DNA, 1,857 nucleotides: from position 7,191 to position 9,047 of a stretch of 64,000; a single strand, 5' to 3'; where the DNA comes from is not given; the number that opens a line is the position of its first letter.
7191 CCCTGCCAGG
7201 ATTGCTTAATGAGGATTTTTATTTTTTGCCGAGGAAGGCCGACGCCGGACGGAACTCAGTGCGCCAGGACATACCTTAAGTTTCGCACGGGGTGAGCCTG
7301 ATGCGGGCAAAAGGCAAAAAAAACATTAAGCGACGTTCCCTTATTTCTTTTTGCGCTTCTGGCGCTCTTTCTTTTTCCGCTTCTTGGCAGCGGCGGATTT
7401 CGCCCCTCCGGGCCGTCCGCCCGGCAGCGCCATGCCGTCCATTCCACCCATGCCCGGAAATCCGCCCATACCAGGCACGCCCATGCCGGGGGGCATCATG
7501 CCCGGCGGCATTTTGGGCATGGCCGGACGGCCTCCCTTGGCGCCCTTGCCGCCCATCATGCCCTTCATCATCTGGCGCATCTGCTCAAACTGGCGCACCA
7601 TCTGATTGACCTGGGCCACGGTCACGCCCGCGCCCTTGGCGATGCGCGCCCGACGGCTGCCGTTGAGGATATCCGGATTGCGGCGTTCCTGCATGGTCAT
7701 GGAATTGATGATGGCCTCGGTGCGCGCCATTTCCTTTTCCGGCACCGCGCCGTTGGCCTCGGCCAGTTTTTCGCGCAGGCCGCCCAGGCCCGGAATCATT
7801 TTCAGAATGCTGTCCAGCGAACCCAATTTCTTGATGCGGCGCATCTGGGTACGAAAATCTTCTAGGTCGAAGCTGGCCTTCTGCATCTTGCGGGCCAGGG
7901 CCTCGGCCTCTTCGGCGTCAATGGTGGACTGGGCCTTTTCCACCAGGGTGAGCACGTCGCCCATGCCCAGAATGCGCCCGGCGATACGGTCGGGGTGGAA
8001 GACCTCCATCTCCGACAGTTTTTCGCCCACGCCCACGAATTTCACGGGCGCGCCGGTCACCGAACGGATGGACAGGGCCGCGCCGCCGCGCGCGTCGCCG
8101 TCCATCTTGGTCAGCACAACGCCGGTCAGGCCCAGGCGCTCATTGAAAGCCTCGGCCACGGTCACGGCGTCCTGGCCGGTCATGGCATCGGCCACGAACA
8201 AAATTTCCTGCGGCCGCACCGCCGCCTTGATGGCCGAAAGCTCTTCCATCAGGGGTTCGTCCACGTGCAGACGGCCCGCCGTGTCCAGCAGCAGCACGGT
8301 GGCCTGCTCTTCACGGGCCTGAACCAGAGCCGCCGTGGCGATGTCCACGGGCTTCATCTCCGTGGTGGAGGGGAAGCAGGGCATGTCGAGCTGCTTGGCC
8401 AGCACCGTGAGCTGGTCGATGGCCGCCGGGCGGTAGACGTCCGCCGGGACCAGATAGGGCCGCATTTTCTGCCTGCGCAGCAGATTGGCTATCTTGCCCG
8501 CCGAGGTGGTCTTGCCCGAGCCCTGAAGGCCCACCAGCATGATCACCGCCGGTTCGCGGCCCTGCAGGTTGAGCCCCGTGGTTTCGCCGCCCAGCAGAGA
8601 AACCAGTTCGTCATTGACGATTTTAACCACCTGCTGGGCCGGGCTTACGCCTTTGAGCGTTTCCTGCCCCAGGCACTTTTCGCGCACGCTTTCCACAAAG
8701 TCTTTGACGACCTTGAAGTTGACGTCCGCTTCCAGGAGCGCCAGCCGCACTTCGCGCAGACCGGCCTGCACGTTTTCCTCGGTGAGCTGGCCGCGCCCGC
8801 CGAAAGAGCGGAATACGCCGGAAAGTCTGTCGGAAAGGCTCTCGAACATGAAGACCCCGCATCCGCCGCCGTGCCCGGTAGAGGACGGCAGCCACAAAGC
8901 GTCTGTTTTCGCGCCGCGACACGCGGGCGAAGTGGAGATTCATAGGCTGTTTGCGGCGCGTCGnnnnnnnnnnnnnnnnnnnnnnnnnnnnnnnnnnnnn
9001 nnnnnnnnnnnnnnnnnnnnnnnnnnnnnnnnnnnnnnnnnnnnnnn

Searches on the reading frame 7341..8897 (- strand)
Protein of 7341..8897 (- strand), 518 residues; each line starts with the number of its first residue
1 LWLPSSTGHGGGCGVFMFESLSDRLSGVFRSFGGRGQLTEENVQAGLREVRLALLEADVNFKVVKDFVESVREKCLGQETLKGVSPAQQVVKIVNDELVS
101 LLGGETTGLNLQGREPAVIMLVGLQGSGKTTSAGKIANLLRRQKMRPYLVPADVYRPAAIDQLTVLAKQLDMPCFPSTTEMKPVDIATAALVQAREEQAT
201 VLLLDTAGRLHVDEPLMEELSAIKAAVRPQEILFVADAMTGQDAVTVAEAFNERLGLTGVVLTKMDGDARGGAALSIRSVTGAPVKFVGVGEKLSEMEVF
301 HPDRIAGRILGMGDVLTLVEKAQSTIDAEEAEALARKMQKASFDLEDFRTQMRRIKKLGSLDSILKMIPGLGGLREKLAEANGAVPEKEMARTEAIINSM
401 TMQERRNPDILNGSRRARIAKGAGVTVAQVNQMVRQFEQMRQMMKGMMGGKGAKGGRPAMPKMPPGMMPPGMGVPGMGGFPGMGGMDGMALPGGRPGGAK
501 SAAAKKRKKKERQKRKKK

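Call 99: search_protein_families(library=pfam, proteins=[window:7341-8897:-], max_evalue=0.00001)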
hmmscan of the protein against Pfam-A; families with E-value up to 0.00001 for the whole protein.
window:7341-8897:- (518 aa): 4 families
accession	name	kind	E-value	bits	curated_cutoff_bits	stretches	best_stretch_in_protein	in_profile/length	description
PF00448.28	SRP54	-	9.7e-72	241.2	22.7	1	116-311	1-196/196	SRP54-type protein, GTPase domain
PF02978.25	SRP_SPB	-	1.4e-34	118.7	27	1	342-444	1-91/91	Signal peptide binding domain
PF02881.24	SRP54_N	-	7.2e-23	81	22.4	1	21-98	1-75/75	SRP54-type protein, helical bundle domain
PF13401.12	AAA_22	-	1.4e-06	29.1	27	1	116-225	5-109/130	AAA domain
